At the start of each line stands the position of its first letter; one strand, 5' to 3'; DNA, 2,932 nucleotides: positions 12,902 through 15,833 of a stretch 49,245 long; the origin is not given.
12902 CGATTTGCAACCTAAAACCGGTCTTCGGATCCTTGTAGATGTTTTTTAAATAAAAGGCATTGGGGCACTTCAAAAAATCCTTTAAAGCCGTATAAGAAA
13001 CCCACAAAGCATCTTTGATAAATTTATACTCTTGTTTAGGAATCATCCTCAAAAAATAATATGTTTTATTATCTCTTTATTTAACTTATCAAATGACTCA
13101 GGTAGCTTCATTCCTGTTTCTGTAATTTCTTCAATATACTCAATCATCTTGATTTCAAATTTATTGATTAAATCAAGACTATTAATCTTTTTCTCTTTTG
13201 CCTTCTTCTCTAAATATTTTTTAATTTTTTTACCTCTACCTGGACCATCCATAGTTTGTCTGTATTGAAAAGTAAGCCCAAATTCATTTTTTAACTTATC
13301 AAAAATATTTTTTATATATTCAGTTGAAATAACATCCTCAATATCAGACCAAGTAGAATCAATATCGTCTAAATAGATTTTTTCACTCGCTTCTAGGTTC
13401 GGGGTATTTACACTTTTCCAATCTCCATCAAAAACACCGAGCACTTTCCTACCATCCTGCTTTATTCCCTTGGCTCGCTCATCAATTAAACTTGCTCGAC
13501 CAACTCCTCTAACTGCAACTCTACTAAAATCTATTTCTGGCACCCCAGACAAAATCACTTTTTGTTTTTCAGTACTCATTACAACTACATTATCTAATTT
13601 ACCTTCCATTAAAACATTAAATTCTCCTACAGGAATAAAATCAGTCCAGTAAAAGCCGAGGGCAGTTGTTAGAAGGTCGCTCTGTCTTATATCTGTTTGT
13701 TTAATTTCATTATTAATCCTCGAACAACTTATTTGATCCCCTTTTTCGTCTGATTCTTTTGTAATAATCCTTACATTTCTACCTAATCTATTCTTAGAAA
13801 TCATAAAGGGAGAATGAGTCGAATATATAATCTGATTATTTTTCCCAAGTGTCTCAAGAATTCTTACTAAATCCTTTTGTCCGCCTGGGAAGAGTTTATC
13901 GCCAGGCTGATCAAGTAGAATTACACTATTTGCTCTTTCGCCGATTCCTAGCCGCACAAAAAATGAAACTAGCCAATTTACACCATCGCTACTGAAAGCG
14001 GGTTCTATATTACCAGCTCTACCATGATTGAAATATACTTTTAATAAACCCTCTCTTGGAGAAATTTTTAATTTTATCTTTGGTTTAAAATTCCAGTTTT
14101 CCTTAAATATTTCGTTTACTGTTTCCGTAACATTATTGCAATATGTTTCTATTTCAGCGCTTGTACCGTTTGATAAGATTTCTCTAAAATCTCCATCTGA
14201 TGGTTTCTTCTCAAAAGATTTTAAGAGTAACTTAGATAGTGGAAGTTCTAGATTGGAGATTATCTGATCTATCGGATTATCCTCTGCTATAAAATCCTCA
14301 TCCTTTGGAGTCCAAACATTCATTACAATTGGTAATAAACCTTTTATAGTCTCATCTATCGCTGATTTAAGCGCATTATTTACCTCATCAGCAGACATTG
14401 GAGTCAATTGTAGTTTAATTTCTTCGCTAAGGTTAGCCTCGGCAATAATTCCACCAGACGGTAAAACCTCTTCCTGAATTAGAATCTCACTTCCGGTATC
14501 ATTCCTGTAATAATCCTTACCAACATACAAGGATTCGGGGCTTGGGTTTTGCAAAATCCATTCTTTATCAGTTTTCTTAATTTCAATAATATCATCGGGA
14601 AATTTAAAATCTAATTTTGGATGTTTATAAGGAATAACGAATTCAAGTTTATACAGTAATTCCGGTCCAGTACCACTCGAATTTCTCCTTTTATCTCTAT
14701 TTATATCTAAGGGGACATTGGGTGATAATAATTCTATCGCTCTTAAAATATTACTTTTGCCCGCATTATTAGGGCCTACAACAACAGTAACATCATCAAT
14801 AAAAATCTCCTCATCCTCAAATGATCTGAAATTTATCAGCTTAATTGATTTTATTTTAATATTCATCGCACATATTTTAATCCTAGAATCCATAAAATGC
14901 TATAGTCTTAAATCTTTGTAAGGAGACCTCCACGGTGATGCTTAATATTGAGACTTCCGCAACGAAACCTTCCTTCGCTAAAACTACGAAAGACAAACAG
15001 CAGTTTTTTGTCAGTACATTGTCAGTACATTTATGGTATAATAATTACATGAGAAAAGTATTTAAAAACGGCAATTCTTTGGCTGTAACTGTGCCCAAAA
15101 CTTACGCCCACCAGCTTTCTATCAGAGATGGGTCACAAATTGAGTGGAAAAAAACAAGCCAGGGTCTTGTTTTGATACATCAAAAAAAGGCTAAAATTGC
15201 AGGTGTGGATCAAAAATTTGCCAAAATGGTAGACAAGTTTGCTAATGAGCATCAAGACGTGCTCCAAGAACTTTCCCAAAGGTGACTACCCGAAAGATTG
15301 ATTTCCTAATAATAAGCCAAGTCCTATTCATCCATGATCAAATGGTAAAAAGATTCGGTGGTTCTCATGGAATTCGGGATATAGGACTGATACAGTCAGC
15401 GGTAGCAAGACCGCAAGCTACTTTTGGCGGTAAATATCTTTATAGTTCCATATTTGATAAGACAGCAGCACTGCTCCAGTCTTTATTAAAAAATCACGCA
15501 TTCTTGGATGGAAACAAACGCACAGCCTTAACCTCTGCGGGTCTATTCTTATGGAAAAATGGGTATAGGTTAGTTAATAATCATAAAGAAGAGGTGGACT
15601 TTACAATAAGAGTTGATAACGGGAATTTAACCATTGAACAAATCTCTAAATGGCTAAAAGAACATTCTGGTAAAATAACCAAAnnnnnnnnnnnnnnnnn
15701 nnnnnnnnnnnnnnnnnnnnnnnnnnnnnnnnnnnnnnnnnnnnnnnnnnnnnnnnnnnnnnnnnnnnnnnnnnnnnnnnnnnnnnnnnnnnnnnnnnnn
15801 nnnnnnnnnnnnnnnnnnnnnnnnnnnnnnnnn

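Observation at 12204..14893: OLD-family ATPase/Toprim nuclease tightly coupled to a Cas4-like Fe-S nuclease: a Gabija-like pair without a helicase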

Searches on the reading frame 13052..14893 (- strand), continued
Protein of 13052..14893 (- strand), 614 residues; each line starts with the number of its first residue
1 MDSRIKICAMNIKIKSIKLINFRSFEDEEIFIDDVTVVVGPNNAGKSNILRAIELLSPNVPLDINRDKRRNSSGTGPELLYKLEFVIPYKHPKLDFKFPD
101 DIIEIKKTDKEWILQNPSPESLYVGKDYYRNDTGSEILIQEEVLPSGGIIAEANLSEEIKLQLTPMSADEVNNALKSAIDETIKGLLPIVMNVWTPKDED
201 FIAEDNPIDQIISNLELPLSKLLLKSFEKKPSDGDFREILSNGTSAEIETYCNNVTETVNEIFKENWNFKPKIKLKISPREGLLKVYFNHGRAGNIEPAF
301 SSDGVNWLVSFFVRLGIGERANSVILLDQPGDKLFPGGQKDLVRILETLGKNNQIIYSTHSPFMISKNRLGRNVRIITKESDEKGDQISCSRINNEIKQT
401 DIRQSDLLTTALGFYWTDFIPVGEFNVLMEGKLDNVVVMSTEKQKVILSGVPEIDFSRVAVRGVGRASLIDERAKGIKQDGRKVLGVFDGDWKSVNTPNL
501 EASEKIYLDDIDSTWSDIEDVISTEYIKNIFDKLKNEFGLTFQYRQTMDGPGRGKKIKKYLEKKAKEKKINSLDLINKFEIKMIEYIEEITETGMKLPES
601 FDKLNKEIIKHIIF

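Call 90: search_protein_families(library=pfam, proteins=[L190:1051-4116:+, L190:4125-5429:+, L190:5442-5993:+, L190:243-1058:+, L189:4993-5994:+, L189:3636-4985:+, L189:2515-3630:+, L184:672-1223:+, L185:5189-5974:+, L185:4738-5184:+], max_evalue=0.001)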
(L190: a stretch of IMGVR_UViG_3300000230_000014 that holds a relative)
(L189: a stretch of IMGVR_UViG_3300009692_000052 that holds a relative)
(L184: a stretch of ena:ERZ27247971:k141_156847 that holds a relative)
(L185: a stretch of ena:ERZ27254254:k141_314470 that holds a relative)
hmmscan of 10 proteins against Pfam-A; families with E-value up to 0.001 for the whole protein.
L190:1051-4116:+ (1022 aa): 8 families
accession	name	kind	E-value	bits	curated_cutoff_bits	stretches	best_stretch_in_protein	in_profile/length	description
PF12008.13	EcoR124_C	-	2.2e-68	231.2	23.1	1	750-1010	1-260/260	Type I restriction and modification enzyme - subunit R C terminal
PF22679.2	T1R_D3-like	-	5.1e-60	202.9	27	1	564-729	2-158/158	Type I restriction enzyme subunit R domain 3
PF18766.7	SWI2_SNF2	-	6.8e-56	189.8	26.7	1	295-522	1-204/221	SWI2/SNF2 ATPase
PF04313.20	HSDR_N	-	4.7e-44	151.1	25.1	1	32-223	1-197/198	Type I restriction enzyme R protein N terminus (HSDR_N)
PF04851.21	ResIII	-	1e-38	133.3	22.5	1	291-459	3-163/164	Type III restriction enzyme, res subunit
PF00270.35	DEAD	-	2.8e-10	40.6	26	1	328-459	22-161/167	DEAD/DEAH box helicase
PF13588.12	HSDR_N_2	-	1.3e-05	25.7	25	1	126-228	13-106/110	Type I restriction enzyme R protein N terminus (HSDR_N)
PF18196.7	Cdh1_DBD_1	-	5.7e-05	23.8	26.4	1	795-856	3-64/120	Chromodomain helicase DNA-binding domain 1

L190:4125-5429:+ (435 aa): 2 families
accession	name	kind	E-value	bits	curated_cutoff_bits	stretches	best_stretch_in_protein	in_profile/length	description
PF18134.7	AGS_C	-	4.7e-37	127.3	26.7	1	301-431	2-128/129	Adenylyl/Guanylyl and SMODS C-terminal sensor domain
PF18144.7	SMODS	-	2.2e-28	100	26.5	1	2-164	4-162/164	Second Messenger Oligonucleotide or Dinucleotide Synthetase domain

L190:5442-5993:+ (184 aa): 2 families
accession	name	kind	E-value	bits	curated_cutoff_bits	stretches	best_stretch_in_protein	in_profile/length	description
PF18186.6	SLATT_4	-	5.6e-50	169.7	27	1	7-169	3-165/165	SMODS and SLOG-associating 2TM effector domain family 4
PF18160.6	SLATT_5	-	0.00048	20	29.5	1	20-124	13-119/192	SMODS and SLOG-associating 2TM effector domain family 5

L190:243-1058:+ (272 aa): 1 family
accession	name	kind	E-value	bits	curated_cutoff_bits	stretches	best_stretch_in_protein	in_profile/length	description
PF01420.25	Methylase_S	-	3.8e-28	99.2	22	2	86-251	9-167/168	Type I restriction modification DNA specificity domain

L189:4993-5994:+ (334 aa): 1 family
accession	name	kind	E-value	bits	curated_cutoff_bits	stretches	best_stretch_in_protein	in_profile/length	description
PF12358.13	DUF3644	-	1.6e-44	152.1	27.6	1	12-181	2-176/183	Domain of unknown function (DUF3644)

L189:3636-4985:+ (450 aa): 2 families
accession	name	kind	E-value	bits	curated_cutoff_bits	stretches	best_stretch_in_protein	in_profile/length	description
PF13020.12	NOV_C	-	1.1e-14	54.7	22.1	1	326-419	1-86/91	Protein NO VEIN, C-terminal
PF14591.11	AF0941-like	-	0.0006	20.8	22.6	0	158-269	4-103/113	AF0941-like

L189:2515-3630:+ (372 aa): 1 family
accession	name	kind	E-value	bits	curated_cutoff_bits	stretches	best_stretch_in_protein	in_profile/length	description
PF00145.23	DNA_methylase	-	7.4e-81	272.5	22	1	8-367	1-324/324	C-5 cytosine-specific DNA methylase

L184:672-1223:+ (184 aa): 0 families

L185:5189-5974:+ (262 aa): 0 families

L185:4738-5184:+ (149 aa): 0 families

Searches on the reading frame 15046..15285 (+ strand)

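Call 4: search_protein_families(library=pfam, proteins=[window:15046-15285:+], max_evalue=0.01)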
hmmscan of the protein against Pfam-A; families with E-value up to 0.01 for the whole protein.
window:15046-15285:+ (79 aa): 1 family
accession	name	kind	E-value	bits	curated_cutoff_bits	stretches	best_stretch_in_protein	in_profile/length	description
PF04014.23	MazE_antitoxin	-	4.4e-09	36.6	24.7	1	5-49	1-46/48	Antidote-toxin recognition MazE, bacterial antitoxin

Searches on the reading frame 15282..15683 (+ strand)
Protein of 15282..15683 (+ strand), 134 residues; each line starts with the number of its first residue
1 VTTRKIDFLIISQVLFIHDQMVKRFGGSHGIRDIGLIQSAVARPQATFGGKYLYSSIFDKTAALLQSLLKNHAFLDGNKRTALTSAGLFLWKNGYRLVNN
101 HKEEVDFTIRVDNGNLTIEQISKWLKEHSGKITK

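Call 4: search_protein_families(library=pfam, proteins=[window:15282-15683:+], max_evalue=0.01)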
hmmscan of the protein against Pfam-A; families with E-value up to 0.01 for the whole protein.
window:15282-15683:+ (134 aa): 1 family
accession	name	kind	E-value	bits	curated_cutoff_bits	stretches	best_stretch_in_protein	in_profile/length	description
PF02661.23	Fic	-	2.3e-17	64.1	24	1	12-90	5-93/93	Fic/DOC family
